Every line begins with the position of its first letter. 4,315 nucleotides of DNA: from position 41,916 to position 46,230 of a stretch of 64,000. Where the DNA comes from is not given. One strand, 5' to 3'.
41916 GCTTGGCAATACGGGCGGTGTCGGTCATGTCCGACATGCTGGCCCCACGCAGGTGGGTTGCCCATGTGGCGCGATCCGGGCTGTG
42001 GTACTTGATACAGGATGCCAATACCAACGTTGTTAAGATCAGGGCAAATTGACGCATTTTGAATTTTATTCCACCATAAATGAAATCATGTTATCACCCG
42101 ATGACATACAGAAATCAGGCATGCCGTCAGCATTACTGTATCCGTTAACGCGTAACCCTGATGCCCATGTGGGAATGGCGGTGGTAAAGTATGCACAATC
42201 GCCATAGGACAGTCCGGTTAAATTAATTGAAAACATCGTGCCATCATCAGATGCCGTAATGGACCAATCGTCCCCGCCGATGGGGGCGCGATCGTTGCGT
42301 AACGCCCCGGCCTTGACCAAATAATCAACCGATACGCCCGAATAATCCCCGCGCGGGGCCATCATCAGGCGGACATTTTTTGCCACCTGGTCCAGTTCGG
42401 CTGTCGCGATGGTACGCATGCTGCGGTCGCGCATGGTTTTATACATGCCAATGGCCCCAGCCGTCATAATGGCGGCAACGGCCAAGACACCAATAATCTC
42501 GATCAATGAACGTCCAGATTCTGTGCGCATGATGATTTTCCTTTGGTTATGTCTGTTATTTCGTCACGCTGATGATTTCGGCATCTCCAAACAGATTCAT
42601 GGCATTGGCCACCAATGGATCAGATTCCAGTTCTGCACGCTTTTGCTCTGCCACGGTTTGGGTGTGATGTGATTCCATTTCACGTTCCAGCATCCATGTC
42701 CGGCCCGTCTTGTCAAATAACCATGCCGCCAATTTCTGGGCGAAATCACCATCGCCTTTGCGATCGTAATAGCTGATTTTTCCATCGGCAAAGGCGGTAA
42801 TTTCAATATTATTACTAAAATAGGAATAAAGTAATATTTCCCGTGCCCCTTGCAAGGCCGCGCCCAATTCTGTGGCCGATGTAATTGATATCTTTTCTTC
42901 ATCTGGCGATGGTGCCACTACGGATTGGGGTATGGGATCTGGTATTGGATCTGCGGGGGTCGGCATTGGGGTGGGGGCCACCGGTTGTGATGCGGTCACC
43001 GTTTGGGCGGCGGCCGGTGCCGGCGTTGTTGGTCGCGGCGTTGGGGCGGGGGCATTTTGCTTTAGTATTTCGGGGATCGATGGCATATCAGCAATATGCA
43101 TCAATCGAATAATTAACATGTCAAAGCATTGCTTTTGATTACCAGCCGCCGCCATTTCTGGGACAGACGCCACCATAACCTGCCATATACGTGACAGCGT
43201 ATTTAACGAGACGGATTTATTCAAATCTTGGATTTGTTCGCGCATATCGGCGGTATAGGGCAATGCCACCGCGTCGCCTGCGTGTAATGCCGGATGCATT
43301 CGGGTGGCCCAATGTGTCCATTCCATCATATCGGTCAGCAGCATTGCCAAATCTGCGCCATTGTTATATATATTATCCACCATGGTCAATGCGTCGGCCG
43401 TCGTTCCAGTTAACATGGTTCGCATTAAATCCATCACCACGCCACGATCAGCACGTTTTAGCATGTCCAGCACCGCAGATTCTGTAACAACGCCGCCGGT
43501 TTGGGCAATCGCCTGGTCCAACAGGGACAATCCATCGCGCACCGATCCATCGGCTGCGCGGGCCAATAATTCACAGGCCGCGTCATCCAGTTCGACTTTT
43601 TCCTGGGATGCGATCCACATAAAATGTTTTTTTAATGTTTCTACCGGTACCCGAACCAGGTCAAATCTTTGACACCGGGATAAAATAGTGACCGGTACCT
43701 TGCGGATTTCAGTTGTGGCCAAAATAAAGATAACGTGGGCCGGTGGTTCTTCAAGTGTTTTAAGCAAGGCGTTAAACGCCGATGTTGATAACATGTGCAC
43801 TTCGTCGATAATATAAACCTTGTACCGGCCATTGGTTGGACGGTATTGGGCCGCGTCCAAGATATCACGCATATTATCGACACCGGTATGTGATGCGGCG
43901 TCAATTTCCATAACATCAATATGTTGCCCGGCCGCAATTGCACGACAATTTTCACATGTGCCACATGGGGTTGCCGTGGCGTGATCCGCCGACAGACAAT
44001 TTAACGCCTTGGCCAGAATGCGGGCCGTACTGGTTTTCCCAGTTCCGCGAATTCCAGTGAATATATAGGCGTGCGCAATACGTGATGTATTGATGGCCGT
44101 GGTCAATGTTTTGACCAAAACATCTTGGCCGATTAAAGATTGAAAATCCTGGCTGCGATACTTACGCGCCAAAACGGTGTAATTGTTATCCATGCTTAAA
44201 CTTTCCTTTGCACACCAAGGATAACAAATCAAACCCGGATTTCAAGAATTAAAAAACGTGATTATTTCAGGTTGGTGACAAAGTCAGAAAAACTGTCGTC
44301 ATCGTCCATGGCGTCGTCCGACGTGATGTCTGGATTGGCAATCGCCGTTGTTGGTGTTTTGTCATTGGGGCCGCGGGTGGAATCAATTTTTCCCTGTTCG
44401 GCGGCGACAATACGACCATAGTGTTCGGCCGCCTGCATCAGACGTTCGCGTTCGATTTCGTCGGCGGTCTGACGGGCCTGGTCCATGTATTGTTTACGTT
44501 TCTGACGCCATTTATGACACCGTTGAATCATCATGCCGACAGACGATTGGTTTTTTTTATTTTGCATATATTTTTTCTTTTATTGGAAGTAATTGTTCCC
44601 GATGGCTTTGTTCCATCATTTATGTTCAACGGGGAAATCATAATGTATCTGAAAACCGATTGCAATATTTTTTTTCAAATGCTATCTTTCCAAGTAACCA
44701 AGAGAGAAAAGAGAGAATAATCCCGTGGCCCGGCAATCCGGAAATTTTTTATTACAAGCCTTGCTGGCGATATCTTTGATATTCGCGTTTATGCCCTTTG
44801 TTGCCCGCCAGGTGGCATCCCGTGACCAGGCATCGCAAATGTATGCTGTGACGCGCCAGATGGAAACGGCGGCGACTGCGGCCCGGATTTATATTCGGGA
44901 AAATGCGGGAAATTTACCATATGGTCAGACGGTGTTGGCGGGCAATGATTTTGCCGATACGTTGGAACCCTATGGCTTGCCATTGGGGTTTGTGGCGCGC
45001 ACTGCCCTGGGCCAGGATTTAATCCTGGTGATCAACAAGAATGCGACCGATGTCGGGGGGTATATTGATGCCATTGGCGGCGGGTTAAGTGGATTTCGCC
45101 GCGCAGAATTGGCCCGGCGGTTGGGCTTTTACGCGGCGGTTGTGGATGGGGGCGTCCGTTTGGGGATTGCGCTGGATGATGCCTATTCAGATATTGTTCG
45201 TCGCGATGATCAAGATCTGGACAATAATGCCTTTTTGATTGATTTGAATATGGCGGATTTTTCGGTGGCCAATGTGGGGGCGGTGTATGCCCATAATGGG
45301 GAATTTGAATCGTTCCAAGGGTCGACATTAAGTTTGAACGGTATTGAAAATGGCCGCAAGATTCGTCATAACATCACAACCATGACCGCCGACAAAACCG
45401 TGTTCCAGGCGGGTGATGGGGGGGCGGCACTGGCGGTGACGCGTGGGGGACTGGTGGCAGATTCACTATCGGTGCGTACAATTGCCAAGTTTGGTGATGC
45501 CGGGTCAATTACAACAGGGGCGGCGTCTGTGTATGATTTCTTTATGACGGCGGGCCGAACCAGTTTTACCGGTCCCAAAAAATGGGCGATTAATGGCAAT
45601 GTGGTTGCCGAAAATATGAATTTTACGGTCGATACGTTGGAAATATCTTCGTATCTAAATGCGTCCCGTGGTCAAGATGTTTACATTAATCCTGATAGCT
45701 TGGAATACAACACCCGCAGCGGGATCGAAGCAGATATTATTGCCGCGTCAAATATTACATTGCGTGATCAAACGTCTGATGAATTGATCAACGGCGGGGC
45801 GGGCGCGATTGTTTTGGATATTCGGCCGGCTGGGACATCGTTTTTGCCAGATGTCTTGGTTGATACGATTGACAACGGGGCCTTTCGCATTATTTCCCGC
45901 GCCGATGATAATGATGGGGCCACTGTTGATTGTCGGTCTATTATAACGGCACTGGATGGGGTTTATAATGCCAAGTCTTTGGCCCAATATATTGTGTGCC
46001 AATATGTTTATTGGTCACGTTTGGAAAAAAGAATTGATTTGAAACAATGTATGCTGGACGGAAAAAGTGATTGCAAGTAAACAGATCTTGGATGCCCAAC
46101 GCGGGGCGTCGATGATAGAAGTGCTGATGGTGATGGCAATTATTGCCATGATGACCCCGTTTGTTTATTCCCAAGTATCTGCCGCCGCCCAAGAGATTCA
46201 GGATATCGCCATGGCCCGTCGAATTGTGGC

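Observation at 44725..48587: Three tandem, translationally coupled paralogs (451/404/437 aa) with type IV prepilin-like N-termini and beta-solenoid-like bodies, with no assembly genes nearby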

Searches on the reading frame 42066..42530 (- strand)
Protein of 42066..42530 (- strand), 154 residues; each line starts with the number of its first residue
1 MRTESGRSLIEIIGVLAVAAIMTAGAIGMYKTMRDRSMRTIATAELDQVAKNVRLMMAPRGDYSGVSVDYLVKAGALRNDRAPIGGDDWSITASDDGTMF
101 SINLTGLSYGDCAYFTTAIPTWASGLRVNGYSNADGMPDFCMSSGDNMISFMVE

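Call 3: search_protein_families(library=pfam, proteins=[window:42066-42530:-], max_evalue=1)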
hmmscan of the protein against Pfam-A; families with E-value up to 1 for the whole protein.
window:42066-42530:- (154 aa): 2 families
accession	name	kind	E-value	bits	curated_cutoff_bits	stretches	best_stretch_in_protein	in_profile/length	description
PF07963.17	N_methyl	-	0.091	12.8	21.2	1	1-27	1-27/27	Prokaryotic N-terminal methylation motif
PF16081.10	Phage_holin_7_1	-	0.14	12.8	27.8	1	4-61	29-86/121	Mycobacterial 2 TMS Phage Holin (M2 Hol) Family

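Call 4: search_protein_families(library=ncbifam, proteins=[window:42066-42530:-], max_evalue=1)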
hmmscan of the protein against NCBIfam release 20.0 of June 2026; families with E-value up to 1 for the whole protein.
window:42066-42530:- (154 aa): 0 families

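Call 60: search_solved_structures(query=A7, max_evalue=10, show_alignments=3)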
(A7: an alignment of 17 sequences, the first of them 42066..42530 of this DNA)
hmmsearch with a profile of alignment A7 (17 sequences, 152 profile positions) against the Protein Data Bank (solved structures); distinct sequences matched with E-value up to 10: 8.
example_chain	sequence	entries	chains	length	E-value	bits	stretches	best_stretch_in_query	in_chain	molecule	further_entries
9egp_A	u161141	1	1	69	0.0016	21.4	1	2-55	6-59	Geopilin domain 1 protein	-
8uhf_A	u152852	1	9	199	0.013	18.4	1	8-119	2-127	Toxin co-regulated pilin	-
7tgg_A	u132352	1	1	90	0.014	18.3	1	2-56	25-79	Geopilin domain 1 protein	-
2m7g_A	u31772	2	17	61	0.11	15.3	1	8-57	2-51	Geopilin domain 1 protein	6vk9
8tj2_C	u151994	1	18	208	0.24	14.3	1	8-66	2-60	Type IV major pilin protein PilA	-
3b7b_A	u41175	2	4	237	0.43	13.5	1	44-94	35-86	Euchromatic histone-lysine N-methyltransferase 1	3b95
9sze_C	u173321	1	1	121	0.55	13.1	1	24-117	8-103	Distal tail protein 1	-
6by9_A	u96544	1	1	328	0.88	12.5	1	44-94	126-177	Histone-lysine N-methyltransferase EHMT1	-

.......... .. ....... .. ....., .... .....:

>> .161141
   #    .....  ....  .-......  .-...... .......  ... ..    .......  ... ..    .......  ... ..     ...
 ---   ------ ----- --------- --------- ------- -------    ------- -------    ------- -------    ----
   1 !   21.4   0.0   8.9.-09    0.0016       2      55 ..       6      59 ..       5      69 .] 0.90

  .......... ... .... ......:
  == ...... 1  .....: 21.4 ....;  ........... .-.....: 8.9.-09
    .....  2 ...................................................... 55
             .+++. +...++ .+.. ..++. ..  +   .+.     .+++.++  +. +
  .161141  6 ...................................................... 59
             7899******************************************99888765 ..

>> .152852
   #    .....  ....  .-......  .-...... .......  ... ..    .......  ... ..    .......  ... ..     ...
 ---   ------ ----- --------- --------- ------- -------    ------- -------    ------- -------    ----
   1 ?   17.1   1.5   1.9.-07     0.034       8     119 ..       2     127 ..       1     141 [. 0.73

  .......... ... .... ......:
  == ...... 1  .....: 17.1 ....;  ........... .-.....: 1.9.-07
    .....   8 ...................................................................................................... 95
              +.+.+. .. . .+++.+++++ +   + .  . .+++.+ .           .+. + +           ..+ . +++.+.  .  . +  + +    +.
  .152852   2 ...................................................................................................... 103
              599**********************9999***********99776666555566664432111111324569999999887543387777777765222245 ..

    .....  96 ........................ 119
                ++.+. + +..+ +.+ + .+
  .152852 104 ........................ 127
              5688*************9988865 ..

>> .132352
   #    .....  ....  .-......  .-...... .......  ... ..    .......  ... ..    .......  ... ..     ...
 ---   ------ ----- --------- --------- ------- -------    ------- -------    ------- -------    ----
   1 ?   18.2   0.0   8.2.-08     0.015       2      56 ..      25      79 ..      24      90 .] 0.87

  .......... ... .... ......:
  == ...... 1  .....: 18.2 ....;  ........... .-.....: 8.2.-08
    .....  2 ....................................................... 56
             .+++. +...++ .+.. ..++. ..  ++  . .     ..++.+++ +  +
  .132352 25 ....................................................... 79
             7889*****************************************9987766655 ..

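Call 61: search_protein_families(library=pfam, alignment_id=A7, max_evalue=0.1)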
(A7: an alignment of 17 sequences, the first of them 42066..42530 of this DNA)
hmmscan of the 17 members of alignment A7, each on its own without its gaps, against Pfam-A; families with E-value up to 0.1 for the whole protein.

A. member 1, window:42066-42530:- (154 aa): 1 family
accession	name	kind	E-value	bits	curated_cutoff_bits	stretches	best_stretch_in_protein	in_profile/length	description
PF07963.17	N_methyl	-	0.091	12.8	21.2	0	1-27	1-27/27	Prokaryotic N-terminal methylation motif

B. families by the number of members that match (of 17 scanned): 7 families
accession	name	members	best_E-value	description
PF07963.17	N_methyl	13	0.0015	Prokaryotic N-terminal methylation motif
PF08805.16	PilS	6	0.0002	PilS N terminal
PF09890.14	DUF2117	1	0.0021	Uncharacterized protein conserved in archaea (DUF2117)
PF05946.17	TcpA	1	0.038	Toxin-coregulated pilus subunit TcpA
PF09527.15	ATPase_gene1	1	0.062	Putative F0F1-ATPase subunit Ca2+/Mg2+ transporter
PF23185.1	CFAP43_N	1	0.08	CFAP43 N-terminal domain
PF23134.2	TRIP4_3rd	1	0.087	TRIP4, third domain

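Call 98: search_dna_similar(query=window:42066-42530:-, collection=plasmids, mode=protein, max_evalue=10, max_rows=12)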
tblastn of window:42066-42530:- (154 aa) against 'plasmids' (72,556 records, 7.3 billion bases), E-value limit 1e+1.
Records with a match: 88; places in all: 92; records where one place covers at least 80% of the query: 19.
Best place of each record, by identity: <60% 88.
By first word of the organism name: Escherichia 36; Rhodococcus 15; Klebsiella 13; Enterobacter 8; Salmonella 5; Pseudomonas 3; Citrobacter 2; Arsenophonus 2; Burkholderia 1; Raoultella 1; and 2 more.
By predicted mobility (MOB-suite, as given by PLSDB): non-mobilizable 53; conjugative 26; mobilizable 9.
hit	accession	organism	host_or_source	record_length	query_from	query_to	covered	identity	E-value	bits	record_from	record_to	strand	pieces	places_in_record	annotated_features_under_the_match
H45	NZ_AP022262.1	Escherichia coli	-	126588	2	145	94%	29.5%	1e-5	51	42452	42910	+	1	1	type 4 pilus major pilin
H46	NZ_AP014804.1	Escherichia coli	-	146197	2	151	97%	27.8%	5e-3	43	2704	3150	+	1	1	bfpA: bundle-forming pilus major subunit BfpA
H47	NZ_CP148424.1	Escherichia coli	-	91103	2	144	93%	28.1%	2e-3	44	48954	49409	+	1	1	bfpA: bundle-forming pilus major subunit BfpA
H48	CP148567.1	Escherichia coli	Aves,single cell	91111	2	144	93%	28.1%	2e-3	44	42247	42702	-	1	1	bfpA: bundle-forming pilus major subunit BfpA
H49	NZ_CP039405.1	Escherichia coli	Homo sapiens,feces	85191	2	135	87%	27.8%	7e-3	43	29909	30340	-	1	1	type 4 pilus major pilin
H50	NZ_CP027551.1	Escherichia coli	Homo sapiens,stool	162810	2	135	87%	27.8%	7e-3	43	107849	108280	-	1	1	type 4 pilus major pilin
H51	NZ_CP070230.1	Escherichia coli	Homo sapiens,stool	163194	2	135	87%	27.8%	7e-3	43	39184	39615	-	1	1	type 4 pilus major pilin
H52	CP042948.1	Escherichia coli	Homo sapiens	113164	2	129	83%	28.6%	2e-3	44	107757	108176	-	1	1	record has no annotation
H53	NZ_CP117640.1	Escherichia albertii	Grus grus,whole organism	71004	2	139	90%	26.2%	9e-3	42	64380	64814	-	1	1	bfpA: bundle-forming pilus major subunit BfpA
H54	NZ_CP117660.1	Escherichia albertii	Grus grus,whole organism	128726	2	139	90%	26.2%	9e-3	42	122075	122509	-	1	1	bfpA: bundle-forming pilus major subunit BfpA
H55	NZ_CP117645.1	Escherichia albertii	Grus grus,whole organism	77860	2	129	83%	27.9%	9e-3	42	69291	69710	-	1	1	bfpA: bundle-forming pilus major subunit BfpA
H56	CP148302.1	Escherichia coli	Dog,single cell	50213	2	129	83%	27.5%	3e-3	44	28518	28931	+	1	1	bfpA: bundle-forming pilus major subunit BfpA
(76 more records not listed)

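Call 106: get_annotated_region(hit=H45, flank=9000)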
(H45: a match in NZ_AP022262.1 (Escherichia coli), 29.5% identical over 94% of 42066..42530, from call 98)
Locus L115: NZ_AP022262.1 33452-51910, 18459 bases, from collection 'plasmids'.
description: Escherichia coli strain WP8-S18-ESBL-07 plasmid pWP8-S18-ESBL-07_1, complete sequence
organism: Escherichia coli (NCBI taxid 562)
taxonomy: Bacteria; Pseudomonadota; Gammaproteobacteria; Enterobacterales; Enterobacteriaceae; Escherichia; Escherichia coli
host: -; source: -; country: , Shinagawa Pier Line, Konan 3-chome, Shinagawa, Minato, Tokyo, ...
typing (MOB-suite, as given by PLSDB): mobilizable; replicon IncFIA; mating-pair formation MPF_F
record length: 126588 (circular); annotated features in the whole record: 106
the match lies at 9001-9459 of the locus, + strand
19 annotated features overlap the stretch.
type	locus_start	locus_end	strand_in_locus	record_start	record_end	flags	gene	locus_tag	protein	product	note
CDS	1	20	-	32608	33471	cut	-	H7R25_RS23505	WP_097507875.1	helix-turn-helix domain-containing protein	GO:0006355 - regulation of DNA-templated transcription [Evidence IEA]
CDS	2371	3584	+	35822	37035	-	-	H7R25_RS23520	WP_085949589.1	IS3-like element ISEc31 family transposase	-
CDS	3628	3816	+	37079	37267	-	-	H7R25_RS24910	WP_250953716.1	hypothetical protein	-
CDS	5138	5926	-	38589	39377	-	-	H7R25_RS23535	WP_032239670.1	AraC family transcriptional regulator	GO:0006355 - regulation of DNA-templated transcription [Evidence IEA]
CDS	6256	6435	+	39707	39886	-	-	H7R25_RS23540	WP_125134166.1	ANR family transcriptional regulator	-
CDS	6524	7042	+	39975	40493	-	-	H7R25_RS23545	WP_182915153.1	prepilin-type N-terminal cleavage/methylation domain-containing protein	-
CDS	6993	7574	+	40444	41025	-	-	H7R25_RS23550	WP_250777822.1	hypothetical protein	-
CDS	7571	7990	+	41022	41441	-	-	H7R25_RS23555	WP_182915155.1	hypothetical protein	-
CDS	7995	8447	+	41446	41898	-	-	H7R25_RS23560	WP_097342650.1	hypothetical protein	-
CDS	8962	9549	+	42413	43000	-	-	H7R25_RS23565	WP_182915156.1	type 4 pilus major pilin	-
CDS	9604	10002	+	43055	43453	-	-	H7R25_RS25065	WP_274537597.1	TcpQ domain-containing protein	-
CDS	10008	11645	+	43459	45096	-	-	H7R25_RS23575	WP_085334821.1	secretin N-terminal domain-containing protein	-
CDS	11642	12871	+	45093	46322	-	-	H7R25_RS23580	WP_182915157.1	type 4b pilus protein PilO2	-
CDS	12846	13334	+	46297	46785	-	-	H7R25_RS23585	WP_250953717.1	hypothetical protein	-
CDS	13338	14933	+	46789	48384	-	-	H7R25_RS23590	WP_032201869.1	ATPase, T2SS/T4P/T4SS family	-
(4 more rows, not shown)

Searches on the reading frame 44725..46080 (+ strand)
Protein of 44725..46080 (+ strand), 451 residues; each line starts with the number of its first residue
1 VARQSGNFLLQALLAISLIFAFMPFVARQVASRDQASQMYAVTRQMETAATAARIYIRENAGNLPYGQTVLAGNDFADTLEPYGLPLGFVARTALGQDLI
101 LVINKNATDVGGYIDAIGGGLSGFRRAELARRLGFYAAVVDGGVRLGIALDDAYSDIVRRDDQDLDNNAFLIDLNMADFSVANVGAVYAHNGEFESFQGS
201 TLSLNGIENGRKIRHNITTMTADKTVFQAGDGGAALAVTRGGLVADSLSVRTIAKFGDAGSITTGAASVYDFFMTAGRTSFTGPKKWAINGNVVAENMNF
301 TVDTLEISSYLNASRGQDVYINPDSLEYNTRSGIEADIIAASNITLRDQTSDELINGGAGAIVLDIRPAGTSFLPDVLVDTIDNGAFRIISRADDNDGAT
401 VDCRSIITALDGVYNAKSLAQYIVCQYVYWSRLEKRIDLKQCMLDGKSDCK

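Call 3: search_protein_families(library=pfam, proteins=[window:44725-46080:+], max_evalue=1)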
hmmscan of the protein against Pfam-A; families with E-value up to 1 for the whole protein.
window:44725-46080:+ (451 aa): 0 families

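Call 4: search_protein_families(library=ncbifam, proteins=[window:44725-46080:+], max_evalue=1)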
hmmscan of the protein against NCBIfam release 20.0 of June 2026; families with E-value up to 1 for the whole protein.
window:44725-46080:+ (451 aa): 0 families

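Call 19: find_homologous_proteins(query=window:44725-46080:+)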
Query window:44725-46080:+ (451 aa): 928 proteins with E <= 0.001 among 8000 candidates; the best 120 are listed.
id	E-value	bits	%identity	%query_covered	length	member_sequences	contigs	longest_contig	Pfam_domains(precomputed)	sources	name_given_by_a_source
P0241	2.0e-291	984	100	100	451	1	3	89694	-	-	-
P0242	2.7e-197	674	66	100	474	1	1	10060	-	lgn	-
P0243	1.2e-193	662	67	100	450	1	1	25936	-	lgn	-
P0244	3.4e-193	660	66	100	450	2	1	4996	-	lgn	-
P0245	8.7e-183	626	62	100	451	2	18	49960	-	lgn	-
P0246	3.1e-182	624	63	100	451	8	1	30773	-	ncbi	-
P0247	4.8e-182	624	62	100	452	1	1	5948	-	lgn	-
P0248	9.3e-182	623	62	100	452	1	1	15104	-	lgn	-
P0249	9.8e-182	623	62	100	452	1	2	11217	-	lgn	-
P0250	9.9e-182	623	62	100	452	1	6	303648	-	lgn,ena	-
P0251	1.1e-181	623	61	100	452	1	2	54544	-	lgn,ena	-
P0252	1.3e-181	622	62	100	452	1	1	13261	-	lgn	-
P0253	1.9e-181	622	62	100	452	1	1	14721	-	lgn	-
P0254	2.3e-181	621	62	100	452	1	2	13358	-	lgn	-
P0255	2.4e-181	621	62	100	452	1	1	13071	-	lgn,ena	-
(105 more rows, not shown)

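Call 29: search_solved_structures(query=A3, max_evalue=10, show_alignments=2)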
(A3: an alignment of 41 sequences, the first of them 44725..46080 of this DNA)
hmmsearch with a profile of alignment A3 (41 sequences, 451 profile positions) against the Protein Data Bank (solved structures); distinct sequences matched with E-value up to 10: 0.

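Call 80: search_protein_families(library=pfam, alignment_id=A3, max_evalue=0.1)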
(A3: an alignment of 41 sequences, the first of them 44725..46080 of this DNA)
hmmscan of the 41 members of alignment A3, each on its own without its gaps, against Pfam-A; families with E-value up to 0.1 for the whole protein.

A. member 1, window:44725-46080:+ (451 aa): 0 families

B. families by the number of members that match (of 41 scanned): 4 families
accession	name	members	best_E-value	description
PF16216.10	GxGYxYP_N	2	0.022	GxGYxYP_N 1st domain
PF15588.11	Imm10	1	0.032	Immunity protein 10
PF00386.27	C1q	1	0.067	C1q domain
PF07992.20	Pyr_redox_2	1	0.073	Pyridine nucleotide-disulphide oxidoreductase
